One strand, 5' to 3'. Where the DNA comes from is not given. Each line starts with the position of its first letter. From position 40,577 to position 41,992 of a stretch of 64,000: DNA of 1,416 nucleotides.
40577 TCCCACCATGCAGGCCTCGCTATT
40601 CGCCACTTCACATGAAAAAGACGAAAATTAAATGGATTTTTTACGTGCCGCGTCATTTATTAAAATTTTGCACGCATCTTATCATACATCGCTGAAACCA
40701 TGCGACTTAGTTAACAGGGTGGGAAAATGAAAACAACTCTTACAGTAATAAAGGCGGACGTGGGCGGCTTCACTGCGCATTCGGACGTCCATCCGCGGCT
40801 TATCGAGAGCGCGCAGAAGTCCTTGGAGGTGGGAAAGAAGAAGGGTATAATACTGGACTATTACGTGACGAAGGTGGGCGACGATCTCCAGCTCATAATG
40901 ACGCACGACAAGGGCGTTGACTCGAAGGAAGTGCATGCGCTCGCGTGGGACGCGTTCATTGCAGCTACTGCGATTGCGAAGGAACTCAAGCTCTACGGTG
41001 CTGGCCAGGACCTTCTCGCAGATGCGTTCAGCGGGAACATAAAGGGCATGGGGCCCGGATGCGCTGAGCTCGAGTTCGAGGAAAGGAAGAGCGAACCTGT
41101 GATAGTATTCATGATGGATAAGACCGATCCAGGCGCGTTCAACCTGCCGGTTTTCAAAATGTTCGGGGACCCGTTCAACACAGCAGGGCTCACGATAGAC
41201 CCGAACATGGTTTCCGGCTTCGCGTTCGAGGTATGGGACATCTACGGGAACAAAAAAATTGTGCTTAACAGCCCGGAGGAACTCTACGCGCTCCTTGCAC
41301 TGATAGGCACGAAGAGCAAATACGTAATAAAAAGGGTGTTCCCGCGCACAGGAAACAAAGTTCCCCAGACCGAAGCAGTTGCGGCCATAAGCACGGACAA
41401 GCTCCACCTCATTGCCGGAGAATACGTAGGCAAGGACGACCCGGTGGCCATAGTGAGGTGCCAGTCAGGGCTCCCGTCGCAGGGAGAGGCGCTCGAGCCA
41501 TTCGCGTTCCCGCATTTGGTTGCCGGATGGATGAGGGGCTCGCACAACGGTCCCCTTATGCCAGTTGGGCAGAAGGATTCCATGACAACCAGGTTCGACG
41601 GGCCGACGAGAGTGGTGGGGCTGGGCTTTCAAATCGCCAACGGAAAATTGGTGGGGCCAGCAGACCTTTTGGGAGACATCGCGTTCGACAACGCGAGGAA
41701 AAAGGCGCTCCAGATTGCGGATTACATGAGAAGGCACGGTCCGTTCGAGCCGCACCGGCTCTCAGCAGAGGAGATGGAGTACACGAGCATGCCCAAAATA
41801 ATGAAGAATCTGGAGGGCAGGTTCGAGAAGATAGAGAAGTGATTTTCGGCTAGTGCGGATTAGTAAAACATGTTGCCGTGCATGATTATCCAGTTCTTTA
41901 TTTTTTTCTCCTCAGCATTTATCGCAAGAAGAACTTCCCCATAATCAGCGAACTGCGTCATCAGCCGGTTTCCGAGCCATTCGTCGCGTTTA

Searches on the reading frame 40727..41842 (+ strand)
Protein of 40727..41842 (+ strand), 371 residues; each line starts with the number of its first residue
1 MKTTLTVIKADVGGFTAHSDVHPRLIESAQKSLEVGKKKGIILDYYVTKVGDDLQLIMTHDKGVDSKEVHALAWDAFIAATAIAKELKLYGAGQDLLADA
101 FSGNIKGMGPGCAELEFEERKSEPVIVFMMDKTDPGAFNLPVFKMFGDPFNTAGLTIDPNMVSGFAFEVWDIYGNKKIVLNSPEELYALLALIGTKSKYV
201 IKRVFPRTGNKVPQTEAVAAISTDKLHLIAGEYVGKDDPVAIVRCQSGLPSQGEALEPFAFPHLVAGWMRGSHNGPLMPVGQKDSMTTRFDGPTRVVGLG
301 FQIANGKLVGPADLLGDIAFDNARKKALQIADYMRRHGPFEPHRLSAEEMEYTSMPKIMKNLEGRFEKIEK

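Call 15: search_protein_families(library=pfam, proteins=[window:40727-41839:+], max_evalue=0.01)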
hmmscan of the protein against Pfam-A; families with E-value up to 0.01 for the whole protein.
window:40727-41839:+ (371 aa): 1 family
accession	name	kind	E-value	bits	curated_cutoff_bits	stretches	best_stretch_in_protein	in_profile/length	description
PF01950.21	FBPase_3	-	7.9e-178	591.5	25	1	2-367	1-361/361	Fructose-1,6-bisphosphatase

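Call 48: find_encoding_contigs(protein=window:40727-41842:+, flank=10000, max_places=10)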
Protein window:40727-41842:+ (371 aa): no gene with exactly this product is on record in the collection.

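Call 50: find_homologous_proteins(query=window:40727-41839:+, max_evalue=1e-150)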
Query window:40727-41839:+ (371 aa): 1965 proteins with E <= 1e-150 among 8000 candidates; the best 120 are listed.
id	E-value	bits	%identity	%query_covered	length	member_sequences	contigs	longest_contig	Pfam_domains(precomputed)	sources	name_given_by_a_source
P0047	3.3e-226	768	89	100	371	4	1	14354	PF01950.22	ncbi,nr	ncbi:Fructose-1,6-bisphosphate aldolase/phosphatase [uncultured archaeon]|nr:Fructose-1,6-bisphospha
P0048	1.1e-224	763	88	100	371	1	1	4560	PF01950.22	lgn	-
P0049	2.1e-223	759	88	99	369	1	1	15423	PF01950.22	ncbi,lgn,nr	ncbi:fructose-1,6-bisphosphatase [Candidatus Micrarchaeota archaeon]|nr:fructose-1,6-bisphosphatase 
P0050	1.1e-222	757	89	100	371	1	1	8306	PF01950.22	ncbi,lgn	-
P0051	3.5e-221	752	85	100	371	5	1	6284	PF01950.22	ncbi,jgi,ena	ncbi:MAG: fructose-1,6-bisphosphate aldolase/phosphatase [Candidatus Micrarchaeia archaeon]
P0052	4.9e-220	748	85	100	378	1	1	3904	PF01950.22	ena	-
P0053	2.0e-219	746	86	100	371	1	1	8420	PF01950.22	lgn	-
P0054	9.3e-217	737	85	100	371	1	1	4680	PF01950.22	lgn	-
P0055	5.3e-216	735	86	99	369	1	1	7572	PF01950.22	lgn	-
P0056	2.3e-215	733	84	99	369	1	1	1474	PF01950.22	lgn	-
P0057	3.1e-214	729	87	99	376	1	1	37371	PF01950.22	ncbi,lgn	-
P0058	1.5e-213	727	85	99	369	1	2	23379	PF01950.22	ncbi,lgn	ncbi:MAG: fructose-1,6-bisphosphate aldolase/phosphatase [Candidatus Micrarchaeota archaeon]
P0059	6.7e-208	708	81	100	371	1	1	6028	PF01950.22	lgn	-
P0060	6.3e-205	698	80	99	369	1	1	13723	PF01950.22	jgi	jgi:fructose 1,6-bisphosphate aldolase/phosphatase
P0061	2.0e-195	667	74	99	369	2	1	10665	PF01950.22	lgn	-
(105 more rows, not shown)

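Call 51: find_encoding_contigs(protein=P0047, flank=6000, max_places=4)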
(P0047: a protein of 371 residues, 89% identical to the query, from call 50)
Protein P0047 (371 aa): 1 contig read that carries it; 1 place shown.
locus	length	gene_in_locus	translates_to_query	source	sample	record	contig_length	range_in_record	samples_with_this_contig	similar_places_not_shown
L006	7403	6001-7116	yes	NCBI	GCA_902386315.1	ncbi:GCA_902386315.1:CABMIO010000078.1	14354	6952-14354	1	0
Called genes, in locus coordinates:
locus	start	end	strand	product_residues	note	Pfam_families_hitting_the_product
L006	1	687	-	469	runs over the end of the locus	PF02934:GatB_N, PF02637:GatB_Yqey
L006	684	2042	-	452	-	PF01425:Amidase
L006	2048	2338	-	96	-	PF02686:GatC (weak)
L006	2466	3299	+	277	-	-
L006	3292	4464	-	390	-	PF00155:Aminotran_1_2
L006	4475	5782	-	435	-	PF01336:tRNA_anti-codon, PF00152:tRNA-synt_2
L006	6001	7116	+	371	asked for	PF01950:FBPase_3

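Call 52: find_encoding_contigs(protein=P0050, flank=6000, max_places=4)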
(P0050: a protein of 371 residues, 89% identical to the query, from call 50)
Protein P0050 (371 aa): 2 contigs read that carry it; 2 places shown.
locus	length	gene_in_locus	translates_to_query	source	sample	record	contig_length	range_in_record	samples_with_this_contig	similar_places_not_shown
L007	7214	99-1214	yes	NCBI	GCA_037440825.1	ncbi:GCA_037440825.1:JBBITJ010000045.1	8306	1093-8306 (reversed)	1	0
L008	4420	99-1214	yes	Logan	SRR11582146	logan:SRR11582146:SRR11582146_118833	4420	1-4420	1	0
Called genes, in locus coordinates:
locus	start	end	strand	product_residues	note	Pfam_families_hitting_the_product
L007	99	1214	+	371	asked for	PF01950:FBPase_3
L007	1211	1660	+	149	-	PF02643:DUF192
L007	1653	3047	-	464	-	PF00206:Lyase_1, PF14698:ASL_C2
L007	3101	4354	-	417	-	PF00764:Arginosuc_synth, PF20979:Arginosuc_syn_C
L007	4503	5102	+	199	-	PF13840:ACT_7 (weak)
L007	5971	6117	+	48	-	-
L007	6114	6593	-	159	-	PF01613:Flavin_Reduct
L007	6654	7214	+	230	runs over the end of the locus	PF05552:MS_channel_1st_1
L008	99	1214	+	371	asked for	PF01950:FBPase_3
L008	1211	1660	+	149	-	PF02643:DUF192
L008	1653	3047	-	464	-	PF00206:Lyase_1, PF14698:ASL_C2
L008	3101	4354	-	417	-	PF00764:Arginosuc_synth, PF20979:Arginosuc_syn_C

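Call 53: find_encoding_contigs(protein=P0049, flank=6000, max_places=4)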
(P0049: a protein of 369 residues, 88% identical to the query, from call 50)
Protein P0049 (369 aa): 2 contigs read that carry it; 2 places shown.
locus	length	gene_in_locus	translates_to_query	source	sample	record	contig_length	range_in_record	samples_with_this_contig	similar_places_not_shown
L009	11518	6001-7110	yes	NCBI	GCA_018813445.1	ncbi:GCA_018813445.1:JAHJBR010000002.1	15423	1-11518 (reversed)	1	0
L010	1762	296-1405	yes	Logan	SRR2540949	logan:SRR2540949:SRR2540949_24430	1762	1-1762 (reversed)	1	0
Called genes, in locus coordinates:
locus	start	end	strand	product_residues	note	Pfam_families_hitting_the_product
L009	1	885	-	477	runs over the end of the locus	PF02934:GatB_N, PF02637:GatB_Yqey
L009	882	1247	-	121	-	PF01425:Amidase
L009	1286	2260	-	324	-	PF01425:Amidase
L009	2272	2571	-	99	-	-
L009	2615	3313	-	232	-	PF12796:Ank_2, PF13637:Ank_4 (weak), PF13857:Ank_5 (weak), PF00023:Ank, PF13637:Ank_4, PF12796:Ank_2, PF13637:Ank_4, PF12796:Ank_2, +5 more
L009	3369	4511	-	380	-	PF00155:Aminotran_1_2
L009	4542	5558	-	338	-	PF00152:tRNA-synt_2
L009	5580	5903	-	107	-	PF01336:tRNA_anti-codon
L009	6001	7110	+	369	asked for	PF01950:FBPase_3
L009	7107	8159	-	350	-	PF01546:Peptidase_M20, PF07687:M20_dimer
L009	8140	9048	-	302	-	PF00696:AA_kinase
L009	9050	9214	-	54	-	PF00185:OTCace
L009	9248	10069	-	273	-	PF02729:OTCace_N, PF00185:OTCace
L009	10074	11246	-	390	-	PF00202:Aminotran_3, PF00155:Aminotran_1_2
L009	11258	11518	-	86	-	PF22698:Semialdhyde_dhC_1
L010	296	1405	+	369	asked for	PF01950:FBPase_3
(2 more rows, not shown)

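Call 67: find_encoding_contigs(protein=P0057, flank=10000, max_places=4)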
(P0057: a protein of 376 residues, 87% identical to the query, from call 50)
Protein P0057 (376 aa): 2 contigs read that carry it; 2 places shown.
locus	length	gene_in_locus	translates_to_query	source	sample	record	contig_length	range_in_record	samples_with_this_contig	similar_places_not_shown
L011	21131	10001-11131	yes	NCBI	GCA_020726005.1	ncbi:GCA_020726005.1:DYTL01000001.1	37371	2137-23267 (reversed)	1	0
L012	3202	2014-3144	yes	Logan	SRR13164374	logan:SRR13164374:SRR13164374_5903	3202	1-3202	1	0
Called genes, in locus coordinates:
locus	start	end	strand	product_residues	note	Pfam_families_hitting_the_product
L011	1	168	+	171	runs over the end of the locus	PF01712:dNK (faint), PF02224:Cytidylate_kin (faint), PF13189:Cytidylate_kin2, PF13207:AAA_17, PF13238:AAA_18, PF01202:SKI (weak)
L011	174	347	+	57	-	-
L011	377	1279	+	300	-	PF01509:TruB_N, PF21238:Pus10_C (weak), PF16198:TruB_C_2, PF01472:PUA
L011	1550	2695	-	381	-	PF04406:TP6A_N, PF20768:Topo_VI_alpha (weak), PF21180:TOP6A-Spo11_Toprim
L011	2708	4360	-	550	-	PF02518:HATPase_c, PF13589:HATPase_c_3, PF09239:Topo-VIb_trans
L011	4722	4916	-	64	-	-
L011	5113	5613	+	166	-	-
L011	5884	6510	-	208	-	PF01458:SUFBD_core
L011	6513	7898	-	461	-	PF19295:SufBD_N, PF01458:SUFBD_core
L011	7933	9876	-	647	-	PF09826:Beta_propel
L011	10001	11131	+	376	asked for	PF01950:FBPase_3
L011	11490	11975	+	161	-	PF02643:DUF192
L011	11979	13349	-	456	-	PF00206:Lyase_1, PF14698:ASL_C2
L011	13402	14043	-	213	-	PF01813:ATP-synt_D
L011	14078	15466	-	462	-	PF02874:ATP-synt_ab_N, PF00006:ATP-synt_ab, PF22919:ATP-synt_VA_C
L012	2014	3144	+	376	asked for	PF01950:FBPase_3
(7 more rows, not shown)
